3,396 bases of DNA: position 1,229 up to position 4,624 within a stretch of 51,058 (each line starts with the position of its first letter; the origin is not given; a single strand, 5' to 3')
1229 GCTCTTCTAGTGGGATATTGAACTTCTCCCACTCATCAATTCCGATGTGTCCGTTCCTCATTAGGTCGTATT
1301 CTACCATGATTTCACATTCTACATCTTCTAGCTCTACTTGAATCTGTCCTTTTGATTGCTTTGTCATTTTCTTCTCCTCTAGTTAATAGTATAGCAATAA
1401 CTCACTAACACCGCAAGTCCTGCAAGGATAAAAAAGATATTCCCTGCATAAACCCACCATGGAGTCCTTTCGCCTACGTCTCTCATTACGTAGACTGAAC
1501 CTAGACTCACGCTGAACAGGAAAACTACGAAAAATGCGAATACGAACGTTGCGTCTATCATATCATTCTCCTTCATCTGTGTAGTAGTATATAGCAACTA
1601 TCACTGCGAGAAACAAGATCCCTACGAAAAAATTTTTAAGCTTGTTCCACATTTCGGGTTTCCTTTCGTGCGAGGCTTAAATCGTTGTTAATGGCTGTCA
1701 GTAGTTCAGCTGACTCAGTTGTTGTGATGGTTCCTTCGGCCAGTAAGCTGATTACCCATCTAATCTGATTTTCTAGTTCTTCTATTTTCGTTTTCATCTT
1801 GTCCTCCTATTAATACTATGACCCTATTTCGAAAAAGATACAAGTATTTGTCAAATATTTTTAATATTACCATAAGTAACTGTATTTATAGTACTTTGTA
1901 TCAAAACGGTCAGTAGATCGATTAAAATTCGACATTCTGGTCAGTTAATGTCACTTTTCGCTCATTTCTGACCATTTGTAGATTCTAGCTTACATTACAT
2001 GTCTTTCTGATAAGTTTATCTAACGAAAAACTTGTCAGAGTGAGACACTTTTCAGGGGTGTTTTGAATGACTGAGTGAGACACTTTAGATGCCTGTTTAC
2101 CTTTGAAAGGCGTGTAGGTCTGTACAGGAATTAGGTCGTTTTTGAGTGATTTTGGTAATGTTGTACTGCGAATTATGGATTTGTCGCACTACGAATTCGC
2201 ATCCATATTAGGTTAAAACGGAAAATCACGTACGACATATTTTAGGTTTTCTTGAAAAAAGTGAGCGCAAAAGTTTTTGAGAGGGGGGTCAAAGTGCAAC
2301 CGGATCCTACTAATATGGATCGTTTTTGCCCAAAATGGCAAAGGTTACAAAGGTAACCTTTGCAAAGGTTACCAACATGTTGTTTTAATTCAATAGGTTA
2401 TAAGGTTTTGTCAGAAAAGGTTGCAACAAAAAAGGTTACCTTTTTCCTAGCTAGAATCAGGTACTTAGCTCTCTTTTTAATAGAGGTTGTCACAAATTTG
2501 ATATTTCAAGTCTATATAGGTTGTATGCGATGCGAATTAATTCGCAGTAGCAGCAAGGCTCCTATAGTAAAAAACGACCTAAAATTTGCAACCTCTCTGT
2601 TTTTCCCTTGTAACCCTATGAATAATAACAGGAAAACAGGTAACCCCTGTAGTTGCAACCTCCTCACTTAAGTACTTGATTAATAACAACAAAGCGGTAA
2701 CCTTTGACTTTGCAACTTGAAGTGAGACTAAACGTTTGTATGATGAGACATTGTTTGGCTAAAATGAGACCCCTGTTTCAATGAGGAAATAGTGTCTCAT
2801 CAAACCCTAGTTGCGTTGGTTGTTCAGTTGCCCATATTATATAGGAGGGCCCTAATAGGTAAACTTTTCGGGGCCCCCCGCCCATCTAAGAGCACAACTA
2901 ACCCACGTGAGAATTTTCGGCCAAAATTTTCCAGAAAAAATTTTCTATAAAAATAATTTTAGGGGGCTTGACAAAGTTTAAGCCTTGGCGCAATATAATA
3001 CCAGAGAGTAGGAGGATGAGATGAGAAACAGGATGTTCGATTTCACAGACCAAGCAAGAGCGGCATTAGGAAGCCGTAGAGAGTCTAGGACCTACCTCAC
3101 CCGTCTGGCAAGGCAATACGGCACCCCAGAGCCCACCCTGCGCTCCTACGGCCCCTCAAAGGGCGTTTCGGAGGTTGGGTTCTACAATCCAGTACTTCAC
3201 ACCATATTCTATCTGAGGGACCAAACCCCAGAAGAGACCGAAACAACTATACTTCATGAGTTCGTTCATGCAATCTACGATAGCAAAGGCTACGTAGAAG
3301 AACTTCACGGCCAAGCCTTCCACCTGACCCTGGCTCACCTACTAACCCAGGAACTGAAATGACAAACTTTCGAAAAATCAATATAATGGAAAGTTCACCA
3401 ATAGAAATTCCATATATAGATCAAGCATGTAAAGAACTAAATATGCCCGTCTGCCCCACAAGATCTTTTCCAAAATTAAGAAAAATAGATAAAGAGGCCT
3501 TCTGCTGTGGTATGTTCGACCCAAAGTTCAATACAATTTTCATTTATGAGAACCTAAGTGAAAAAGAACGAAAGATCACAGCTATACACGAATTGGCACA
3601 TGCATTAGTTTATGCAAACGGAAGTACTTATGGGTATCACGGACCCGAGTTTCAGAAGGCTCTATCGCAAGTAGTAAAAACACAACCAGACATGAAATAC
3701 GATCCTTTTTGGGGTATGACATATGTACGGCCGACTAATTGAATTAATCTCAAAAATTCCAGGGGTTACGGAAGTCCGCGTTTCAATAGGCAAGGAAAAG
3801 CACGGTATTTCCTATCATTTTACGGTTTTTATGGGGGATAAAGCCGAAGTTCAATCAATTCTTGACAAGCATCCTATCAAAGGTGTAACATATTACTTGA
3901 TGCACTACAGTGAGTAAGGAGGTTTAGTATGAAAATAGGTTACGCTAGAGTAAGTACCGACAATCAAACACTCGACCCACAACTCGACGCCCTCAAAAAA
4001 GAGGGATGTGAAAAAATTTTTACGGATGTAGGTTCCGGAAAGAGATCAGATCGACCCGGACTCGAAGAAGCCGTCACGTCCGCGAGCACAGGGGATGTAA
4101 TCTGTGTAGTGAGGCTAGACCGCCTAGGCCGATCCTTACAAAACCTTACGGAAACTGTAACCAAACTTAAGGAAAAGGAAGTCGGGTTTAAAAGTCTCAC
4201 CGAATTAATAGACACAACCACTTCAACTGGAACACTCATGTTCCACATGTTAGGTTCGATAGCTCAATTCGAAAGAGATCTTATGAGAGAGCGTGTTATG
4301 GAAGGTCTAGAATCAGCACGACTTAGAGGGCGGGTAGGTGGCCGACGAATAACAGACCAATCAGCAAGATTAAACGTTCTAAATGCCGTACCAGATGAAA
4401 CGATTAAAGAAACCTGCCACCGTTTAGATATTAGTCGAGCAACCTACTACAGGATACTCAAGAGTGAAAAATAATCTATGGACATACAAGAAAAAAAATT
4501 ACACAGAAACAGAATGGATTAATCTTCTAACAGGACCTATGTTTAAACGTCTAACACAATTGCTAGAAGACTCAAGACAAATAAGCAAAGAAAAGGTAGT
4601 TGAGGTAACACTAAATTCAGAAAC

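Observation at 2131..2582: Mirrored 45-bp arms (13-bp box, exactly 20 unrelated nt, 12-bp box) bracket a 362-bp segment near the only recombinase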

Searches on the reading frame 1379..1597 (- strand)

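Call 7: search_protein_families(library=pfam, proteins=[window:1379-1597:-], max_evalue=0.01)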
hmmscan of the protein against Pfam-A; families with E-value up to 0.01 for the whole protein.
window:1379-1597:- (72 aa): 1 family
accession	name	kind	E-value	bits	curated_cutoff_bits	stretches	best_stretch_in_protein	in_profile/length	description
PF14141.11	YqzM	-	0.0033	17.9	27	1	6-28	7-27/42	YqzM-like protein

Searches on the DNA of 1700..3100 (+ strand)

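Call 47: search_rna_families(source=window, start=1700, end=3100, threshold=evalue, max_evalue=1)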
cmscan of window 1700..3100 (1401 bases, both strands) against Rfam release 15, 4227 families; matches with E-value up to 1: 1.
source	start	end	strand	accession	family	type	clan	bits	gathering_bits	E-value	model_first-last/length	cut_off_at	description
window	2404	2675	-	RF00885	MIR821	Gene; miRNA;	-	20.5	249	0.37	1-275/275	no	MIR821 microRNA precursor family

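Call 81: search_dna_similar(query=window:1800-3020:+, collection=phages, mode=distant, max_evalue=0.01, max_rows=10)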
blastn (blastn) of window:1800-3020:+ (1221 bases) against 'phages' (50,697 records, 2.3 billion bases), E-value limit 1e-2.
No match.

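Call 82: search_dna_similar(query=window:2100-2620:+, collection=plasmids, mode=distant, max_evalue=0.01, max_rows=10)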
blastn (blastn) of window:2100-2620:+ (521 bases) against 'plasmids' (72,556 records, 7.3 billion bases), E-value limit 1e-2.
No match.

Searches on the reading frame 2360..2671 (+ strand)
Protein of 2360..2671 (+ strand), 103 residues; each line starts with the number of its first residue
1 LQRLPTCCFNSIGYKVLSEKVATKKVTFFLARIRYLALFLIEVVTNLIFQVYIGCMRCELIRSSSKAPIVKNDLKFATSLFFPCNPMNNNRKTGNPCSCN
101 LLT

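Call 43: search_protein_families(library=phrogs, proteins=[window:2360-2671:+], max_evalue=0.001)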
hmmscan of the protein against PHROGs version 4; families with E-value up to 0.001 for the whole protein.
window:2360-2671:+ (103 aa): 0 families

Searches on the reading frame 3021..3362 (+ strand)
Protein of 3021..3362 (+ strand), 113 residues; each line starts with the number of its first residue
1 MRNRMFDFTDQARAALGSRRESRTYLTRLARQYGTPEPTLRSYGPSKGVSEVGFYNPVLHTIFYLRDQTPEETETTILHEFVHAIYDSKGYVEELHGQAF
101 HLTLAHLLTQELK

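Call 7: search_protein_families(library=pfam, proteins=[window:3021-3362:+], max_evalue=0.01)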
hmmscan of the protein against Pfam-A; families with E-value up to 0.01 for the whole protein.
window:3021-3362:+ (113 aa): 2 families
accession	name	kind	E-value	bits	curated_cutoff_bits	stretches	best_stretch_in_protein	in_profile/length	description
PF10263.15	SprT-like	-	0.00075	19.8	25.6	1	64-105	52-93/108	SprT-like family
PF06114.19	Peptidase_M78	-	0.0052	17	22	0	59-91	28-60/123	IrrE N-terminal-like domain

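Call 43: search_protein_families(library=phrogs, proteins=[window:3021-3362:+], max_evalue=0.001)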
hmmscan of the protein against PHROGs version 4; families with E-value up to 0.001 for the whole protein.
window:3021-3362:+ (113 aa): 1 family
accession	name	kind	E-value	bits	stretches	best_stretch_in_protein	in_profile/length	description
phrog_87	-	other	4.1e-05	24.4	1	52-91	64-103/227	metallo-protease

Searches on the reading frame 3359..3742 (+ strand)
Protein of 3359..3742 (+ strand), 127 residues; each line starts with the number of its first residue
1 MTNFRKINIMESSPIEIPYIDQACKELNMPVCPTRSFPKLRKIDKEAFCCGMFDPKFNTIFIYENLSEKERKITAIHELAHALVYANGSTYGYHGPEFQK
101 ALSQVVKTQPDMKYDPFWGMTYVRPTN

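Call 7: search_protein_families(library=pfam, proteins=[window:3359-3742:+], max_evalue=0.01)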
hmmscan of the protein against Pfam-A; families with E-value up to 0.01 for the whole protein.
window:3359-3742:+ (127 aa): 3 families
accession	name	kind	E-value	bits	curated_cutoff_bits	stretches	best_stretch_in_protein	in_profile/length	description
PF10263.15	SprT-like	-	1.2e-06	28.7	25.6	1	63-110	53-100/108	SprT-like family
PF20573.4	DUF6782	-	6.2e-06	26.1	27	1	44-88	63-107/241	Putative metallopeptidase family (DUF6782)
PF06114.19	Peptidase_M78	-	4.4e-05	23.7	22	1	54-88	24-59/123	IrrE N-terminal-like domain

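Call 19: find_related_loci(query=window:3359-3742:+, collection=viral_contigs, flank=8000)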
Query window:3359-3742:+ (127 aa) in viral_contigs; peptide patterns used: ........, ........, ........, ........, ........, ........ (x = any residue, [..] = any of these).
16 stretches matched a pattern, but none encodes a relative of the query by tblastn (E <= 1e-3).

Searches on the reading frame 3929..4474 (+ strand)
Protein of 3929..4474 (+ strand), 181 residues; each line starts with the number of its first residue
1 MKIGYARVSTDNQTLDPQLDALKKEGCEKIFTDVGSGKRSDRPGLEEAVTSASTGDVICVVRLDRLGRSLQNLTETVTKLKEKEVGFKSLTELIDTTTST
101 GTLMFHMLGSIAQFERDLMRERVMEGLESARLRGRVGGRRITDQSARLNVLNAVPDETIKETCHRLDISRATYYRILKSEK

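Call 7: search_protein_families(library=pfam, proteins=[window:3929-4474:+], max_evalue=0.01)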
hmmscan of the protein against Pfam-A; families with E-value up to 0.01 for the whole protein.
window:3929-4474:+ (181 aa): 4 families
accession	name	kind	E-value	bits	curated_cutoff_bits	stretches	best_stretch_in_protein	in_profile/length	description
PF00239.26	Resolvase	-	2e-42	145.2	23.3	1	3-135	2-144/145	Resolvase, N terminal domain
PF13384.12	HTH_23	-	0.0019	18.4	24.6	1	146-178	6-39/50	Homeodomain-like domain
PF02796.21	HTH_7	-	0.0028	18.2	23.8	1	157-178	22-43/45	Helix-turn-helix domain of resolvase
PF13518.12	HTH_28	-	0.0099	16.4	25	0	147-178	2-34/52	Helix-turn-helix domain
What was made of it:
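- Checked: The serine recombinase at 3929-4474 is confirmed (Pfam Resolvase, E = 2e-42, call 7).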

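Call 13: find_encoding_contigs(protein=window:3929-4474:+, flank=10000, max_places=10)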
Protein window:3929-4474:+ (181 aa): 1 contig read that carries it; 1 place shown.
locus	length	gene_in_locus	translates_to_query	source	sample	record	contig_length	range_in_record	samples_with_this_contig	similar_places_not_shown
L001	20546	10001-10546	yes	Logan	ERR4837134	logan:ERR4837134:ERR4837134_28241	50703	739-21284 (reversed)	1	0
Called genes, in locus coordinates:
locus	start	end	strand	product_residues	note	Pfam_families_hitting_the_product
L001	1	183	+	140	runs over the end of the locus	PF00959:Phage_lysozyme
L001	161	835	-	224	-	-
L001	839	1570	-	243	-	-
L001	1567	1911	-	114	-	-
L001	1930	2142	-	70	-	-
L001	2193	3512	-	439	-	PF13638:PIN_4, PF13401:AAA_22 (faint), PF02562:PhoH, PF13604:AAA_30 (faint), PF13245:AAA_19 (faint)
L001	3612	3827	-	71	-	-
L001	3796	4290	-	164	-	-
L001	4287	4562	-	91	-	PF01914:MarC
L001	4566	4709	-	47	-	-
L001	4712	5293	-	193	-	-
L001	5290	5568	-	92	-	PF01914:MarC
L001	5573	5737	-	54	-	-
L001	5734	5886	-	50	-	-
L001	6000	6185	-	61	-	-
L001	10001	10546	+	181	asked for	PF00239:Resolvase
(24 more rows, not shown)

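Call 16: find_related_loci(query=window:3929-4474:+, collection=viral_contigs, flank=6000)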
Query window:3929-4474:+ (181 aa) in viral_contigs; peptide patterns used: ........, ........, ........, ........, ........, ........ (x = any residue, [..] = any of these).
14 stretches matched a pattern; 1 encode a relative of the query (tblastn E <= 1e-3); 1 distinct loci.
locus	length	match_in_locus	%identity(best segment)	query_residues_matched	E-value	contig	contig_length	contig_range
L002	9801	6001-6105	57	31-64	4e-7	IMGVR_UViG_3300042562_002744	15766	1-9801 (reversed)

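Call 17: find_homologous_proteins(query=window:3929-4474:+)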
Query window:3929-4474:+ (181 aa): 7967 proteins with E <= 0.001 among 8000 candidates; the best 120 are listed.
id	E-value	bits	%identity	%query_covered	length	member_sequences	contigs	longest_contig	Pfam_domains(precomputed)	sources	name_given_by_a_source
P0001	1.8e-110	384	100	100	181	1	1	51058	PF00239.27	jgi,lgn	-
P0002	4.0e-56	208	53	100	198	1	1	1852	PF00239.27,PF02796.22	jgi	jgi:DNA invertase Pin-like site-specific DNA recombinase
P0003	4.5e-56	207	56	100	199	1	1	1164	PF00239.27,PF02796.22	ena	-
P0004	7.9e-56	207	57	100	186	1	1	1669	PF00239.27,PF02796.22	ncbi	-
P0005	8.5e-56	206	59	98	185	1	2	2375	PF00239.27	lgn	-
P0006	3.0e-55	205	58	97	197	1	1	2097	PF00239.27,PF02796.22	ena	-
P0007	3.6e-55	204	56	100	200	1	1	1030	PF00239.27,PF02796.22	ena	-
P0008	1.1e-54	203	56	99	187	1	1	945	PF00239.27,PF13551.13,PF02796.22,PF13565.13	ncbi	-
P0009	1.3e-54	203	58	100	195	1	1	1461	PF00239.27,PF02796.22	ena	-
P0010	2.7e-54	202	53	100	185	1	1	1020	PF00239.27,PF02796.22,PF13565.13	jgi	-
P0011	3.1e-54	201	57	100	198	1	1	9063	PF00239.27,PF13551.13,PF02796.22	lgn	-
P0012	6.2e-54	200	58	97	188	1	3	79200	PF00239.27,PF02796.22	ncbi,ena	-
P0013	9.5e-54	200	56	97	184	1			PF00239.27,PF02796.22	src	-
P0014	1.0e-53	200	57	100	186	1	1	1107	PF12728.14,PF13412.13,PF08279.19,PF00239.27,PF13404.13,PF13565.13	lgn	-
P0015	1.1e-53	200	55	100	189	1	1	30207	PF00239.27,PF13551.13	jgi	jgi:DNA invertase Pin-like site-specific DNA recombinase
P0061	1.2e-51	193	58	97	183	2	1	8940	PF00239.27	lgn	-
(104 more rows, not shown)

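Call 40: search_solved_structures(query=window:3929-4474:+, max_evalue=1e-10)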
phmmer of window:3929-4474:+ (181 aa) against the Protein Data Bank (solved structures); distinct sequences matched with E-value up to 1e-10: 15.
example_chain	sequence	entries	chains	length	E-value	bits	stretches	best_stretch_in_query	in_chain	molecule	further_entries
4m6f_A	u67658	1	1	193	1.1e-38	136.1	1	1-140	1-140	DNA-invertase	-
3uj3_X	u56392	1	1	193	3.4e-38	134.5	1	1-140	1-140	DNA-invertase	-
5cy1_A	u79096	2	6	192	2.4e-27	99.2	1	3-180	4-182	Transposon Tn3 resolvase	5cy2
2gm4_A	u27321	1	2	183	1.7e-26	96.4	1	3-178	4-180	Transposon gamma-delta resolvase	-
1gdt_A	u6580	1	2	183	6.6e-25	91.3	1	3-178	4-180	PROTEIN (GAMMA DELTA RESOLVASE)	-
1zr2_A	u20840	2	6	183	1.1e-24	90.6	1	3-178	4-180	Transposon gamma-delta resolvase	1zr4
1gdr_A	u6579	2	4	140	3.8e-21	79.1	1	3-135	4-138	GAMMA DELTA-RESOLVASE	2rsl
2gm5_A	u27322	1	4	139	6.6e-20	75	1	3-130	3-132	Transposon gamma-delta resolvase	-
2r0q_C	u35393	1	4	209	1.1e-17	67.8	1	1-142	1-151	Putative transposon Tn552 DNA-invertase bin3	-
5c32_B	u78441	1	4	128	7.4e-16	61.9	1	1-95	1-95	Putative transposon Tn552 DNA-invertase bin3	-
5c34_B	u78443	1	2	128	8.2e-16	61.7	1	1-94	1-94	Putative transposon Tn552 DNA-invertase bin3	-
5c31_A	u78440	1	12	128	1.6e-15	60.8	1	1-88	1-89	Sin, putative plasmid resolvase dimer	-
3pkz_A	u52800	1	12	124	1.6e-15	60.8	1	1-87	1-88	Recombinase Sin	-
5c35_A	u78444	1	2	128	5.7e-15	59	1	1-94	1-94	Recombinase Sin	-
1ght_A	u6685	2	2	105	6.4e-15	58.8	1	3-96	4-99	TRANSPOSON GAMMA-DELTA RESOLVASE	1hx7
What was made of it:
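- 3929..4474 (+): Small serine recombinase with intact catalytic motifs. It is context only; nothing shows it acts on the arms. calls 7, 17, 40.
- On Hin/Gin-type invertible DNA switch: Best PDB match is Gin invertase, E = 1e-38 (call 40).
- Closest known: Hin/Gin/Cin/Pin invertible segments. Same: A small serine recombinase closest to Gin (call 40).
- Closest known: Tn3/gamma-delta res sites. Same: The recombinase aligns over its full length with Tn3 and gamma-delta resolvases (call 40).
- An apparently active small serine recombinase, closest to Gin invertase (E = 1e-38, call 40), is encoded 1.35 kb away. A Tn3-type resolvase relative is nearby (call 40).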

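Call 61: find_encoding_contigs(protein=P0012, flank=4000, max_places=2)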
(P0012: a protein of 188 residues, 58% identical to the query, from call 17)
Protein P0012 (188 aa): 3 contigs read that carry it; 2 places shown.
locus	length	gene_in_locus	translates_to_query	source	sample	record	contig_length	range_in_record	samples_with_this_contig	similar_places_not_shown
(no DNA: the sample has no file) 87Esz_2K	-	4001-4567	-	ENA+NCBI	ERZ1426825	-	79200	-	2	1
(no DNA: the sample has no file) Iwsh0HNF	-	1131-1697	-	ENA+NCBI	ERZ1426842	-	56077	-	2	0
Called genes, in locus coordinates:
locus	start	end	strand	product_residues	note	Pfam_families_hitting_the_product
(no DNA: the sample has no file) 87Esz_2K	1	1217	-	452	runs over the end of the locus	PF01436:NHL (faint)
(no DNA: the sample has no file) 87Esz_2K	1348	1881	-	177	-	-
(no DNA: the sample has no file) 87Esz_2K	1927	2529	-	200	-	PF13462:Thioredoxin_4, PF01323:DSBA (faint)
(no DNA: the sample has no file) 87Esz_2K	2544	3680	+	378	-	PF05362:Lon_C (weak), PF13541:ChlI, PF01078:Mg_chelatase, PF07728:AAA_5 (weak)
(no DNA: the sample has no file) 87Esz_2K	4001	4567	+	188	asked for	PF00239:Resolvase, PF02796:HTH_7 (weak)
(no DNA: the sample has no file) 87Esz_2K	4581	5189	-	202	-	PF12773:DZR (weak), PF13240:Zn_Ribbon_1 (faint), PF13248:Zn_ribbon_3 (faint)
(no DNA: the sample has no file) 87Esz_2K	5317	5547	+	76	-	PF13560:HTH_31, PF01381:HTH_3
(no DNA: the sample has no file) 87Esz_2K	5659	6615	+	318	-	PF00145:DNA_methylase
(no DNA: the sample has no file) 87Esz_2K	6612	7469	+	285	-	PF09015:NgoMIV_restric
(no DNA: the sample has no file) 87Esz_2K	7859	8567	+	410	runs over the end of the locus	-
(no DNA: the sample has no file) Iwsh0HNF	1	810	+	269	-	?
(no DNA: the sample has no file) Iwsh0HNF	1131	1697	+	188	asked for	PF00239:Resolvase, PF02796:HTH_7 (weak)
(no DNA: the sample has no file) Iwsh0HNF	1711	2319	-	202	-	PF12773:DZR (weak), PF13240:Zn_Ribbon_1 (faint), PF13248:Zn_ribbon_3 (faint)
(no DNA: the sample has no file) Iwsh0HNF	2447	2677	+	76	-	PF13560:HTH_31, PF01381:HTH_3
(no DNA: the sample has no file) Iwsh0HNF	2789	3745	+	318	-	PF00145:DNA_methylase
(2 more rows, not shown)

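Call 62: find_encoding_contigs(protein=P0061, flank=4000, max_places=2)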
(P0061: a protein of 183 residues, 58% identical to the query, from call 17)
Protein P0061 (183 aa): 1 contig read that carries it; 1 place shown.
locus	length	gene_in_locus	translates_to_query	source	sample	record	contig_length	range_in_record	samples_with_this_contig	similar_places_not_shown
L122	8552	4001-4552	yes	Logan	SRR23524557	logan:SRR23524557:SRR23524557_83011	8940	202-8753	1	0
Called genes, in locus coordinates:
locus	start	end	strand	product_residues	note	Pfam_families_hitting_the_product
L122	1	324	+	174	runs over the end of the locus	?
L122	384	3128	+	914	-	PF13646:HEAT_2 (weak), PF13646:HEAT_2, PF03130:HEAT_PBS (weak), PF13646:HEAT_2, PF01602:Adaptin_N (weak), PF13646:HEAT_2, PF13646:HEAT_2, PF13646:HEAT_2, +14 more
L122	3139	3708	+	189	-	-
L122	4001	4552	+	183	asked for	PF00239:Resolvase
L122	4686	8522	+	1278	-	PF13426:PAS_9, PF00989:PAS, PF08447:PAS_3, PF08448:PAS_4, PF13426:PAS_9, PF00989:PAS, PF08447:PAS_3, PF08448:PAS_4, +16 more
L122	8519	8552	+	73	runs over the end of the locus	?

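Call 63: find_encoding_contigs(protein=P0011, flank=4000, max_places=2)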
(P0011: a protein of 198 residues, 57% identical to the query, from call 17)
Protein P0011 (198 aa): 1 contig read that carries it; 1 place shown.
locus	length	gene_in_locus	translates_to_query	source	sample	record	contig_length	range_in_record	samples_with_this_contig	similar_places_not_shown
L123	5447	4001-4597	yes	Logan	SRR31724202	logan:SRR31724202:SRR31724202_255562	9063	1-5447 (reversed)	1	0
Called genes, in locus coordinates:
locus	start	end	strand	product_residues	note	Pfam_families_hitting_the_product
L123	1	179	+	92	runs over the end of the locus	-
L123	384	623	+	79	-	-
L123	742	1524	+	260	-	PF23343:REP_ORF2-G2P (weak)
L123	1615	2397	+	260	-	PF14337:Abi_alpha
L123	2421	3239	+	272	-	PF08867:FRG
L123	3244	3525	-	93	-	-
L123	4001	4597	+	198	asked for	PF00239:Resolvase, PF02796:HTH_7 (weak), PF13551:HTH_29 (weak)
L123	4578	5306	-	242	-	PF13643:DUF4145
